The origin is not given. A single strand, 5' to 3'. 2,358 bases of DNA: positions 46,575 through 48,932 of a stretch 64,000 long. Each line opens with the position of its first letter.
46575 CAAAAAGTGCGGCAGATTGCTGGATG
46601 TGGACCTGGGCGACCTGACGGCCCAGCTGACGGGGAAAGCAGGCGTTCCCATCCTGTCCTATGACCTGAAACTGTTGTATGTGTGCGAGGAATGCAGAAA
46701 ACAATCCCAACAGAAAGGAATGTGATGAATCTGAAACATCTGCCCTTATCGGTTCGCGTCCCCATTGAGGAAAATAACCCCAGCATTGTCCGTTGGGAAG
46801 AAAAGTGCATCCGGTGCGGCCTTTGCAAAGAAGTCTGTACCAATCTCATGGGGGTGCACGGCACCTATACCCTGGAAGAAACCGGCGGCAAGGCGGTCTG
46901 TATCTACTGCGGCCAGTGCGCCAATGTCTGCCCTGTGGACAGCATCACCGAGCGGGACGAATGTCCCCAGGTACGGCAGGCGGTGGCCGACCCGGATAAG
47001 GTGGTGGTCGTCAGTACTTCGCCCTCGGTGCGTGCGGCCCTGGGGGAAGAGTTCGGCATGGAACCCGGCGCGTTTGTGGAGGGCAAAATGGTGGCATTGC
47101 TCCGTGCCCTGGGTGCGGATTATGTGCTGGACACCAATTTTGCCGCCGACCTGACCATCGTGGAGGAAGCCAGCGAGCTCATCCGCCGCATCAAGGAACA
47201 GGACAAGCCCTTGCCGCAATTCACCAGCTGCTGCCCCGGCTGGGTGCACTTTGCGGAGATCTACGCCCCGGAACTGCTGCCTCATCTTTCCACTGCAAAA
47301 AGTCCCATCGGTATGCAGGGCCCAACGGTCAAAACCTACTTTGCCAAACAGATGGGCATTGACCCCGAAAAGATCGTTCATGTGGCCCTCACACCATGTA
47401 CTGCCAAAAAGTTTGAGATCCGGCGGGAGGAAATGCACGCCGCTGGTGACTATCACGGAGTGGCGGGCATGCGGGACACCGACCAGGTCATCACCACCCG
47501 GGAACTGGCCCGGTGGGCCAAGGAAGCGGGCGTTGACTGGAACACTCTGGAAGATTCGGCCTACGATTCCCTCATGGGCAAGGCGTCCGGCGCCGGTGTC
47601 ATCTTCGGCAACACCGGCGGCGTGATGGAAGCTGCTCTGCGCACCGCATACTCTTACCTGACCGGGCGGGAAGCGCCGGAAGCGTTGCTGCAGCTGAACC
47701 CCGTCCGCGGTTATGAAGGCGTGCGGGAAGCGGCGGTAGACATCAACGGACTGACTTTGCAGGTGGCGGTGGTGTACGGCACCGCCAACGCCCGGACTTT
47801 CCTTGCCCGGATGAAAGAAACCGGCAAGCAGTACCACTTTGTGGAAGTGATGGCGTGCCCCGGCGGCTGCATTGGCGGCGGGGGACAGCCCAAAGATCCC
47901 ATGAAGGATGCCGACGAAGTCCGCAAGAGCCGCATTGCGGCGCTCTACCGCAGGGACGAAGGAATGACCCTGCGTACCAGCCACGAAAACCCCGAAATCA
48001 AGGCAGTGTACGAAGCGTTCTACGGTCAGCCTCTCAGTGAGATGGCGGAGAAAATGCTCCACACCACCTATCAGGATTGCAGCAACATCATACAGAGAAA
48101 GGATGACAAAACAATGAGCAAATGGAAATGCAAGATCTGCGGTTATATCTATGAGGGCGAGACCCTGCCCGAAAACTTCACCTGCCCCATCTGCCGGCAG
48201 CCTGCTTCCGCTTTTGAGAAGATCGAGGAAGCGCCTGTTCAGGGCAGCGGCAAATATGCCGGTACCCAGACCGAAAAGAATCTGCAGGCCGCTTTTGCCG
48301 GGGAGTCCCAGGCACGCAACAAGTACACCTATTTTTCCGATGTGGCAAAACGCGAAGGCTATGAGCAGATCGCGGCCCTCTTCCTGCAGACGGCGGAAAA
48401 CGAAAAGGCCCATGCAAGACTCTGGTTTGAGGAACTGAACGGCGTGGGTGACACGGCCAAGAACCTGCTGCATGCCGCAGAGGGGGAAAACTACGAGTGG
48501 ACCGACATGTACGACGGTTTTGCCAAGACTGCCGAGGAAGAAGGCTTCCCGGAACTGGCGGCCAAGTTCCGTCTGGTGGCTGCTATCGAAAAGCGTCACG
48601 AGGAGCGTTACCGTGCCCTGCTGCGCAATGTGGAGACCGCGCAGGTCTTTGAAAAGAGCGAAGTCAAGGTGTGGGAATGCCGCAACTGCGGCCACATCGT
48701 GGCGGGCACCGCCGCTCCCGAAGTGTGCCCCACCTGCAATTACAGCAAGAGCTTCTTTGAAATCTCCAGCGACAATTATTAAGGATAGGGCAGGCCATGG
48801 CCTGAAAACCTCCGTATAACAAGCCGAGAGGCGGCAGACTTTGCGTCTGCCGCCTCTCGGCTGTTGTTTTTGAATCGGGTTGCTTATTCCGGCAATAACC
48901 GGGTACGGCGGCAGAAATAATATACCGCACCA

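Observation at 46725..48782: Domain architecture of the hydrogenase fusion suggests an intramolecular electron path H-cluster -> FeS -> Rd -> diiron site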

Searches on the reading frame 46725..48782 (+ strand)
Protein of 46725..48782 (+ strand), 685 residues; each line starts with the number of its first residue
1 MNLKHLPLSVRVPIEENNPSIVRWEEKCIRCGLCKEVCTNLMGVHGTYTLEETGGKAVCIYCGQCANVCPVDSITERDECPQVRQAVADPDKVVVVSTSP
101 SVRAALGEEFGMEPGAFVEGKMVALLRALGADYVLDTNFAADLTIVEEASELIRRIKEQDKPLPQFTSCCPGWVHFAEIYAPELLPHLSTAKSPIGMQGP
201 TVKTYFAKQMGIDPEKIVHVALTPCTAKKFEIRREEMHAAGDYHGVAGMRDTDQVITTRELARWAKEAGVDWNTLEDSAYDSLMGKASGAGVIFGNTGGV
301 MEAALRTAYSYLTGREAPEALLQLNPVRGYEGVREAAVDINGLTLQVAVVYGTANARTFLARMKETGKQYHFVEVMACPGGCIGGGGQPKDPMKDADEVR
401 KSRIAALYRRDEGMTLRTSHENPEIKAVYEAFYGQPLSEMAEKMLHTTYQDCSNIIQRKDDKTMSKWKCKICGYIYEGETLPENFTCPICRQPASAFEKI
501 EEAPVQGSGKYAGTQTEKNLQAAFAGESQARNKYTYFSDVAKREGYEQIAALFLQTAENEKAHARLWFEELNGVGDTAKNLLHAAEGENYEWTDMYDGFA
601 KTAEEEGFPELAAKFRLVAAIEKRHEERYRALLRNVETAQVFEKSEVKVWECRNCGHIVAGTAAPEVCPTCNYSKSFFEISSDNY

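Call 3: search_protein_families(library=pfam, proteins=[window:46725-48782:+], max_evalue=0.01)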
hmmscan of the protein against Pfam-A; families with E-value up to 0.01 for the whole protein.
window:46725-48782:+ (685 aa): 14 families
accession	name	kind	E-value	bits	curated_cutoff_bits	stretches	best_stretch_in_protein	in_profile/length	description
PF02906.19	Fe_hyd_lg_C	-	2e-92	309.7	22.1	1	92-386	1-245/245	Iron only hydrogenase large subunit, C-terminal domain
PF02915.23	Rubrerythrin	-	2.8e-24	86.5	22.8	1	518-633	1-137/137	Rubrerythrin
PF02256.22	Fe_hyd_SSU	-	1.1e-21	77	24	1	397-451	1-55/56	Iron hydrogenase small subunit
PF21349.2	RUBY_RBDX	-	1.3e-20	73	26.5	2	650-679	1-30/30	Rubrerythrin, rubredoxin-like domain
PF00037.32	Fer4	-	2.1e-06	27.7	21.1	2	59-75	8-24/24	4Fe-4S binding domain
PF14697.11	Fer4_21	-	1.9e-05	25.1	35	1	25-75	5-58/59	4Fe-4S dicluster domain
PF00210.30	Ferritin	-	5.5e-05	23.6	24.5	1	518-606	2-109/142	Ferritin-like domain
PF13237.11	Fer4_10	-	0.00022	21.5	25.5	1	21-70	2-53/53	4Fe-4S dicluster domain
PF05280.16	FlhC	-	0.00029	21.1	27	0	432-498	102-168/173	Flagellar transcriptional activator (FlhC)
PF23455.1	DUF7129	-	0.00038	20.6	30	1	647-672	9-34/45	Domain of unknown function (DUF7129)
PF01780.25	Ribosomal_L37ae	-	0.00081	19.9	21.9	0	616-663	21-65/85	Ribosomal L37ae protein family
PF12838.12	Fer4_7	-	0.0011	19.9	27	1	27-72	1-51/52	4Fe-4S dicluster domain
PF13187.11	Fer4_9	-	0.0049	17.3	27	1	27-72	1-50/52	4Fe-4S dicluster domain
PF13484.11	Fer4_16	-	0.0051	18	30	0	59-86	2-29/66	4Fe-4S double cluster binding domain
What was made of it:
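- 46806..46934 (+): Ferredoxin-like domain with two [4Fe-4S] motifs (C28/31/34/38 and C59/62/65/69), i.e. the F-clusters of an M2-type hydrogenase. Weak Fer4 Pfam hits are in call 3.
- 46998..47882 (+): H-cluster domain (aa 92-386 by Pfam) with L1 TSCCPGW (47223-47243), L2 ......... (47391-47417) and L3 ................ (47844-47891, which runs 9 nt past the Pfam boundary). Fe_hyd_lg_C scores 2e-92 (call 3).
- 47913..48077 (+): Small-subunit-like C-terminal tail of the hydrogenase (aa 397-451). Fe_hyd_SSU scores 1.1e-21 (call 3).
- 48672..48761 (+): Second (C-terminal) rubredoxin-like Fe(Cys)4 domain (C652, C655, C668, C671). RUBY_RBDX covers aa 650-679 (call 3).
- Checked: Pfam (call 3): Fe_hyd_lg_C 2e-92, Rubrerythrin 2.8e-24, Fe_hyd_SSU 1.1e-21, RUBY_RBDX 1.3e-20 in two stretches.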

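Call 4: search_protein_families(library=ncbifam, proteins=[window:46725-48782:+], max_evalue=0.001)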
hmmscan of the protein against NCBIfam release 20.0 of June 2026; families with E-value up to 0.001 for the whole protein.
window:46725-48782:+ (685 aa): 24 families
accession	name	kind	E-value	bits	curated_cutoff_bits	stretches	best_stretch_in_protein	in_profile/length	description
NF040763.1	FeFe_hydrog_A6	exception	3.7e-167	557.2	765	1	14-451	133-570/571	NADH-dependent [FeFe] hydrogenase, group A6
TIGR02512.1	FeFe_hydrog_A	subfamily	3.7e-143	476.9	405.95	1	21-390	2-374/375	[FeFe] hydrogenase, group A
NF040762.1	Hydr_FeFe_Clost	exception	1.4e-132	443.3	900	1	14-450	132-572/572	ferredoxin hydrogenase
NF045767.1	RuberyRbr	equivalog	3.2e-78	262.2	200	2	511-685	4-194/194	rubrerythrin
TIGR04105.1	FeFe_hydrog_B1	subfamily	1.9e-40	138.9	450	2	57-305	188-403/462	monomeric [FeFe] hydrogenase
NF045783.1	Nigrythrn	equivalog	1.1e-29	104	340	2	510-678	24-199/202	nigerythrin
NF045720.1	rubredox_RCKP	subfamily_domain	5e-06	26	45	1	649-677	3-31/34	RCKP-type rubredoxin-like domain-containing protein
TIGR01971.1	NuoI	subfamily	3.3e-05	23.5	113.05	1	25-79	41-103/121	NADH-quinone oxidoreductase, chain I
NF004541.0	PRK05888.2-2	equivalog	3.4e-05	23.7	217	1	21-92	56-133/168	NADH-quinone oxidoreductase subunit NuoI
NF007382.0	PRK09898.1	equivalog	4.4e-05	23.1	213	1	15-73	143-197/208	ferredoxin-like protein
NF045480.1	FdxA_Actino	equivalog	4.7e-05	23.6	125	0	58-87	39-68/107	ferredoxin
NF006221.0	PRK08348.1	subfamily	4.7e-05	23.1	124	1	19-79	37-97/136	NADH-plastoquinone oxidoreductase subunit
NF033497.1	rubre_like_arch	subfamily_domain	5.1e-05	22.9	32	1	651-672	2-23/34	rubrerythrin-like domain-containing protein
NF045874.1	Vhu_polyferre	exception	6.4e-05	21.8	600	1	16-96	49-126/381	F420-non-reducing hydrogenase associated-polyferredoxin VhuB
NF043069.1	T4HPD_activ_SAM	equivalog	8.3e-05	22.1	425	1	18-72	43-95/299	trans-4-hydroxy-L-proline dehydratase activase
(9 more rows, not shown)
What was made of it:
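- On HydR ([FeFe] hydrogenase-rubrerythrin chimera): The NF045767 rubrerythrin equivalog scores 262.2 against a cut-off of 200 (call 4).
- On Group A [FeFe] hydrogenase (TIGR02512): The score is 476.9 bits against 405.95 (call 4).
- Checked: NCBIfam (call 4): group A [FeFe] hydrogenase 476.9 bits against a cut-off of 405.95, and rubrerythrin equivalog 262.2 bits against a cut-off of 200.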

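Call 7: search_solved_structures(query=window:46725-48782:+, max_evalue=0.00001, show_alignments=2)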
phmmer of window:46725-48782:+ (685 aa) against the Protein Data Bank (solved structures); distinct sequences matched with E-value up to 0.00001: 71 (the best 60 are shown).
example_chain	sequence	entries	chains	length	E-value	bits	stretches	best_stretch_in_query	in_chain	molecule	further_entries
8a6t_A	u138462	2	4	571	2e-120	406.6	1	14-450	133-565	Electron bifurcating hydrogenase subunit HydA1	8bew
8ryh_A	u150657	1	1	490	8.5e-112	378.1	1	25-456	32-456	Periplasmic [Fe] hydrogenase large subunit,Periplasmic [Fe] hydrogenase small subunit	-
9gbu_A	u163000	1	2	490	1e-110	374.6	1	25-456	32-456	Periplasmic [Fe] hydrogenase large subunit,Periplasmic [Fe] hydrogenase small subunit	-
9gnk_A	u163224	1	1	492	2.5e-110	373.3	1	25-456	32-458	Periplasmic [Fe] hydrogenase large subunit,Periplasmic [Fe] hydrogenase small subunit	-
7qv7_D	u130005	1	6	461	4.4e-110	372.5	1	25-450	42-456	Hydrogen dependent carbon dioxide reductase subunit HydA2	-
9rj9_A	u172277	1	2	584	1.7e-109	370.5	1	9-451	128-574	Iron hydrogenase 1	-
4xdc_A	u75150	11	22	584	9.3e-109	368.1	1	12-451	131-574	Iron hydrogenase 1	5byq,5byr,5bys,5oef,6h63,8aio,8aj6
4xdd_A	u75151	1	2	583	9.3e-109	368.1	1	12-451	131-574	Iron hydrogenase 1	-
7q4v_A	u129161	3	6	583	1.1e-108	367.9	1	14-450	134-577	Iron hydrogenase HydA1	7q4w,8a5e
8cjy_A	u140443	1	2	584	1.3e-108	367.6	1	12-451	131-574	Iron hydrogenase 1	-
8ru6_B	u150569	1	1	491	1.6e-108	367.3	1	25-456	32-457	Periplasmic [Fe] hydrogenase large subunit,CpI,Periplasmic [Fe] hydrogenase small subunit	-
1c4a_A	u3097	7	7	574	1.6e-108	367.3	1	12-450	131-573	PROTEIN (FE-ONLY HYDROGENASE) | PROTEIN (PERIPLASMIC HYDROGENASE 1) | Iron hydrogenase 1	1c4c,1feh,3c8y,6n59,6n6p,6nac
9rjo_A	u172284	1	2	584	1.6e-108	367.3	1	9-451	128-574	Iron hydrogenase 1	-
6gm2_A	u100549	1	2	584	2.4e-108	366.7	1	12-451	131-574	Iron hydrogenase 1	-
6yf4_A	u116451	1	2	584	2.4e-108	366.7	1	12-451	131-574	Iron hydrogenase 1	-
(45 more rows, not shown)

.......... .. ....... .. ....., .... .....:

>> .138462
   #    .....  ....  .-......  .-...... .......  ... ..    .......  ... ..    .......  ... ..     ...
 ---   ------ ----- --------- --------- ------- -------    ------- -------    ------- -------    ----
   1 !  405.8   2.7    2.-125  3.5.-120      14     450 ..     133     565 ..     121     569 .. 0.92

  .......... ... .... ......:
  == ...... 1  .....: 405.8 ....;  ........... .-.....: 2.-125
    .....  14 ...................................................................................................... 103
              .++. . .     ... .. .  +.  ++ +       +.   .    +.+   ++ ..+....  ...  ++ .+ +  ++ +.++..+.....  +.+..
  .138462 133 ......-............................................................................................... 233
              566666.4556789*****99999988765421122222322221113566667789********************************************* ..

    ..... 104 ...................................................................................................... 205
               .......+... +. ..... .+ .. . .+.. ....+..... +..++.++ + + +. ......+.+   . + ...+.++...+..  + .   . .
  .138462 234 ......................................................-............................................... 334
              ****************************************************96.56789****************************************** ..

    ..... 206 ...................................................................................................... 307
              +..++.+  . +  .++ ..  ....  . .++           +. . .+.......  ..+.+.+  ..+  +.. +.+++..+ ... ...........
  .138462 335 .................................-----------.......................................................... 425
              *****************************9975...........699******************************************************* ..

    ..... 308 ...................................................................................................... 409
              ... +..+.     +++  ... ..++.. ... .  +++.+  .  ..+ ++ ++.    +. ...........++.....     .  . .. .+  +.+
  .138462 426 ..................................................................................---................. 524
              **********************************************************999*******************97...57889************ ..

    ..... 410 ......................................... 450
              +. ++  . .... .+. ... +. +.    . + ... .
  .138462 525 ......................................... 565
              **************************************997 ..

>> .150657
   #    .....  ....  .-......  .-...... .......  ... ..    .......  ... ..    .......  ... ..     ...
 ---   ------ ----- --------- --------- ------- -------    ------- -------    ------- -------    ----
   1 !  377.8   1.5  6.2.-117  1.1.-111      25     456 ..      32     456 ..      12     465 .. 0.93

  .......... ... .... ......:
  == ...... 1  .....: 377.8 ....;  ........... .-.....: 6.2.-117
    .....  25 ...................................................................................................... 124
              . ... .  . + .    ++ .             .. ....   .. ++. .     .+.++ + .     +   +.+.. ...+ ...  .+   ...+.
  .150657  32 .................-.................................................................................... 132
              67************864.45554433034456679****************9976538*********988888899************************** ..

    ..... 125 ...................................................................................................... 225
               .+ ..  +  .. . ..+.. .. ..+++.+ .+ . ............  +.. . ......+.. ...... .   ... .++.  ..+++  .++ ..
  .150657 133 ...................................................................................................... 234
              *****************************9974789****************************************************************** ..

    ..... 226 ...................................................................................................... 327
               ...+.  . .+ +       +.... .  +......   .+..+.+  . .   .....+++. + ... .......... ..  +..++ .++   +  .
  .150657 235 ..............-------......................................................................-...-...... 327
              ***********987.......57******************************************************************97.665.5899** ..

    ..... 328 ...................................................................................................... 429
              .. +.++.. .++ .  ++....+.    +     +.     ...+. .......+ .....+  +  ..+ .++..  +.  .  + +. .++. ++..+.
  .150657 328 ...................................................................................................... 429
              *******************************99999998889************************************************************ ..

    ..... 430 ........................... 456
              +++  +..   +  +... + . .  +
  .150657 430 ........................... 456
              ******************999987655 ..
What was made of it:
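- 46998..47882 (+): The protein aligns to CpI, DdH and HydABC structures at E 1e-108 to 2e-120 (call 7).
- On HydR ([FeFe] hydrogenase-rubrerythrin chimera): The protein aligns to the FS4A/FS4B region of CpI and DdH (call 7).
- By sequence it falls in group A with prototypical M2 enzymes (calls 4, 7).
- Tried and rejected: The top PDB hit is a HydABC subunit (call 7), so I considered this class.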

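Call 12: find_homologous_proteins(query=window:46725-48782:+, max_evalue=1e-20)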
Query window:46725-48782:+ (685 aa): 8000 proteins with E <= 1e-20 among 8000 candidates; the best 120 are listed.
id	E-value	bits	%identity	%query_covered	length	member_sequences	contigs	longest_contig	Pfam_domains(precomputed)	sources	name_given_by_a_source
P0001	0.0e+0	1589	100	100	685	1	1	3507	PF14697.12,PF02915.24,PF02906.20,PF21349.3,PF02256.23,PF00037.33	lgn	-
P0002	0.0e+0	1589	99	100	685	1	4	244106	PF14697.12,PF02915.24,PF02906.20,PF21349.3,PF02256.23,PF00037.33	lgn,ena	-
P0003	0.0e+0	1587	99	100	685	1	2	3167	PF14697.12,PF02915.24,PF02906.20,PF21349.3,PF02256.23,PF00037.33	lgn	-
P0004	0.0e+0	1587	99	100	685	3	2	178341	PF14697.12,PF02915.24,PF02906.20,PF21349.3,PF02256.23,PF00037.33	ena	-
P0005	0.0e+0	1586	99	100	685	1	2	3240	PF14697.12,PF02915.24,PF02906.20,PF21349.3,PF02256.23,PF00037.33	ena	-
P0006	0.0e+0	1586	99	100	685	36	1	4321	PF14697.12,PF02915.24,PF02906.20,PF21349.3,PF02256.23,PF00037.33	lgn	-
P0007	0.0e+0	1583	99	100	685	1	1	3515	PF14697.12,PF02915.24,PF02906.20,PF21349.3,PF02256.23,PF00037.33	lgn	-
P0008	0.0e+0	1581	99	100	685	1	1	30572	PF14697.12,PF02915.24,PF02906.20,PF21349.3,PF02256.23,PF00037.33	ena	-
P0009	0.0e+0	1581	99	100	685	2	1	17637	PF14697.12,PF02915.24,PF02906.20,PF21349.3,PF02256.23,PF00037.33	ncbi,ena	-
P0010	0.0e+0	1572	99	100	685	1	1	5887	PF14697.12,PF02915.24,PF02906.20,PF21349.3,PF02256.23,PF00037.33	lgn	-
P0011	0.0e+0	1536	96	100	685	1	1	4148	PF14697.12,PF02915.24,PF02906.20,PF21349.3,PF02256.23,PF00037.33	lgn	-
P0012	0.0e+0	1536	95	100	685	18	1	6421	PF14697.12,PF02915.24,PF02906.20,PF21349.3,PF02256.23,PF00037.33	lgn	-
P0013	0.0e+0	1518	94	100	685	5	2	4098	PF14697.12,PF02915.24,PF02906.20,PF21349.3,PF02256.23,PF00037.33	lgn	-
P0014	0.0e+0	1428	88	100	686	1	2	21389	PF02915.24,PF02906.20,PF21349.3,PF02256.23,PF00037.33,PF00210.31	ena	-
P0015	0.0e+0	1426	76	100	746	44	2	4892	PF02915.24,PF02906.20,PF21349.3,PF02256.23,PF00301.26,PF00037.33,PF23458.3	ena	-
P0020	0.0e+0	1423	89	100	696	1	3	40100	PF14697.12,PF02915.24,PF02906.20,PF21349.3,PF02256.23,PF00037.33,PF00210.31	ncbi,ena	-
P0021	0.0e+0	1421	86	71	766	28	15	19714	PF14697.12,PF02915.24,PF02906.20,PF21349.3,PF02256.23,PF00301.26,PF00037.33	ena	-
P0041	0.0e+0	1408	87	100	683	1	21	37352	PF14697.12,PF02915.24,PF02906.20,PF21349.3,PF02256.23,PF00037.33,PF00210.31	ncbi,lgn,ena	-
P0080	0.0e+0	1380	85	100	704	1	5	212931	PF14697.12,PF02915.24,PF02906.20,PF21349.3,PF02256.23,PF00037.33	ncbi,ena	-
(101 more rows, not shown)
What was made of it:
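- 46725..48782 (+): hydR: 685-aa [FeFe] hydrogenase-rubrerythrin fusion (stop included). A 100% identical protein is in public data, and more than 120 clusters match at >=63% identity, nearly all over the full length (call 12).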

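Call 21: find_related_loci(query=window:46725-48782:+, collection=genome_contigs, flank=6000)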
Query window:46725-48782:+ (685 aa) in genome_contigs; peptide patterns used: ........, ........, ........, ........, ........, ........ (x = any residue, [..] = any of these).
600 stretches matched a pattern (row limit reached: there are more); 598 encode a relative of the query (tblastn E <= 1e-3); the best 80 are kept; 80 distinct loci.
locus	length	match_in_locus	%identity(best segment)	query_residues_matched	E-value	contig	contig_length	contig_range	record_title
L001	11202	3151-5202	85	2-685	0e+0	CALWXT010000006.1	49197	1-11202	MAG: uncultured Flavonifractor sp. isolate BRZ_CH__bin131 genome assembly, contig: BRZ_CH__NODE_1037_length_49197_cov_8.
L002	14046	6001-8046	76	4-685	0e+0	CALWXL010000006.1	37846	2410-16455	MAG: uncultured Oscillospiraceae bacterium isolate BRZ_QR__bin68 genome assembly, contig: BRZ_QR__NODE_813_length_37846_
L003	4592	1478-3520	74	3-685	0e+0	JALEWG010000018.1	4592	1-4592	MAG: Lachnospiraceae bacterium isolate SUG393 k141_6461935, whole genome shotgun sequence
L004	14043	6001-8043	73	3-685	0e+0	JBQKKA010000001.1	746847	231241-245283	Lawsonibacter sp. LCP25S3_F5 contig00001, whole genome shotgun sequence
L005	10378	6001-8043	74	3-685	0e+0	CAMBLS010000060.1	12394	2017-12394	MAG: uncultured Lachnospiraceae bacterium isolate SRR15732367_bin.36_metaWRAP_v1.3_MAG genome assembly, contig: ERZ94263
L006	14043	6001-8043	73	3-685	0e+0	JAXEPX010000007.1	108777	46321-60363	MAG: Phascolarctobacterium sp. isolate SUG3080 k141_3587, whole genome shotgun sequence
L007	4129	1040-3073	73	3-685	0e+0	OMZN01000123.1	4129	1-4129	uncultured Clostridiales bacterium isolate RUG100 genome assembly, contig: k87_33188585, whole genome shotgun sequence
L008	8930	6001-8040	67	4-685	0e+0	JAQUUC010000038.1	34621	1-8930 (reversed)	MAG: Hespellia sp. isolate STD2_134 NODE_4364_length_34621_cov_4.677828_Sandtown_D2, whole genome shotgun sequence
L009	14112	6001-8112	71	3-685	0e+0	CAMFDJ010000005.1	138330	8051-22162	MAG: uncultured Lachnospiraceae bacterium isolate SRR11489788_bin.22_metaWRAP_v1.3_MAG genome assembly, contig: ERZ11466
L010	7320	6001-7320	85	3-442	0e+0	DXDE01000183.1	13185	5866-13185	MAG TPA_asm: Candidatus Agathobaculum merdavium isolate ChiBcec15-6302 ChiBcec15__C138792_L13185_SAMN08010102, whole gen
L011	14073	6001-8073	68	3-685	0e+0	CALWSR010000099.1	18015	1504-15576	MAG: uncultured Clostridia bacterium isolate BRZ_BM__bin39 genome assembly, contig: BRZ_BM__NODE_4334_length_18015_cov_9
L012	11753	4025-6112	52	11-685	0e+0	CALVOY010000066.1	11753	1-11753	MAG: uncultured Bacilli bacterium isolate E06__bin86 genome assembly, contig: E06__k127_359951, whole genome shotgun seq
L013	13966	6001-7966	65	4-685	0e+0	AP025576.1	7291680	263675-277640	Lachnospiraceae bacterium CE91-St56 DNA, complete genome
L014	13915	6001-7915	51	11-685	2e-158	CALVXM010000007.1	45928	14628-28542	MAG: uncultured Bacilli bacterium isolate BRZ_SN__bin108 genome assembly, contig: BRZ_SN__NODE_983_length_45928_cov_7.02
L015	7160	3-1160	62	69-454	3e-154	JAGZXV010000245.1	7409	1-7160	MAG: Clostridiaceae bacterium isolate L2_013_000G1_dasL2_013_000G1_metabat.metabat.107 L2_013_000G1_scaffold_6027, whole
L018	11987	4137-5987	74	452-685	1e-115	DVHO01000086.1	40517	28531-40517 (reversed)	MAG TPA_asm: Candidatus Pelethousia gallinarum isolate ChiHcec27-1353 ChiHcec27__C75281_L40517_SRR6323569, whole genome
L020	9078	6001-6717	68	439-685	1e-108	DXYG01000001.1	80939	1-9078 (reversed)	MAG TPA_asm: Clostridiales bacterium isolate HRGM_Genome_3867 HRGM_Genome_3867_1, whole genome shotgun sequence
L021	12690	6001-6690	72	457-685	1e-108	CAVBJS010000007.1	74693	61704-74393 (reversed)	Bacteroidaceae bacterium isolate G02640-L1_cleanbin_000007 genome assembly, contig: Spades_G02640-L1_contig_105, whole g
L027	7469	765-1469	69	467-685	1e-105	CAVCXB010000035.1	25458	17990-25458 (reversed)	Wujia chipingensis isolate H07660-L1_cleanbin_000005 genome assembly, contig: Spades_H07660-L1_contig_598, whole genome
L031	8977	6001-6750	62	448-685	5e-99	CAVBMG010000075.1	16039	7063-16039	Agathobacter sp. isolate G02640-L1_cleanbin_000019 genome assembly, contig: Spades_G02640-L1_contig_1505, whole genome s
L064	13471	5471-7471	48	4-675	0e+0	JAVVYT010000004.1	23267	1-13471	MAG: Clostridia bacterium isolate CGS10Y3-bin58 NODE_2177_length_23267_cov_5.241556, whole genome shotgun sequence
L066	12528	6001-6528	81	510-685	3e-92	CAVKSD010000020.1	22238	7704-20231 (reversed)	Bacteroidaceae bacterium isolate G02636-L1_cleanbin_000005 genome assembly, contig: Spades_G02636-L1_contig_966, whole g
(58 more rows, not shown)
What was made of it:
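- Closest known: CperHydR. Different: The host is different: a high-GC (about 59%) spore-former whose closest named relatives are Oscillospiraceae-type gut genera such as Flavonifractor, Gemmiger and Anaeromassilibacillus (calls 12, 21).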
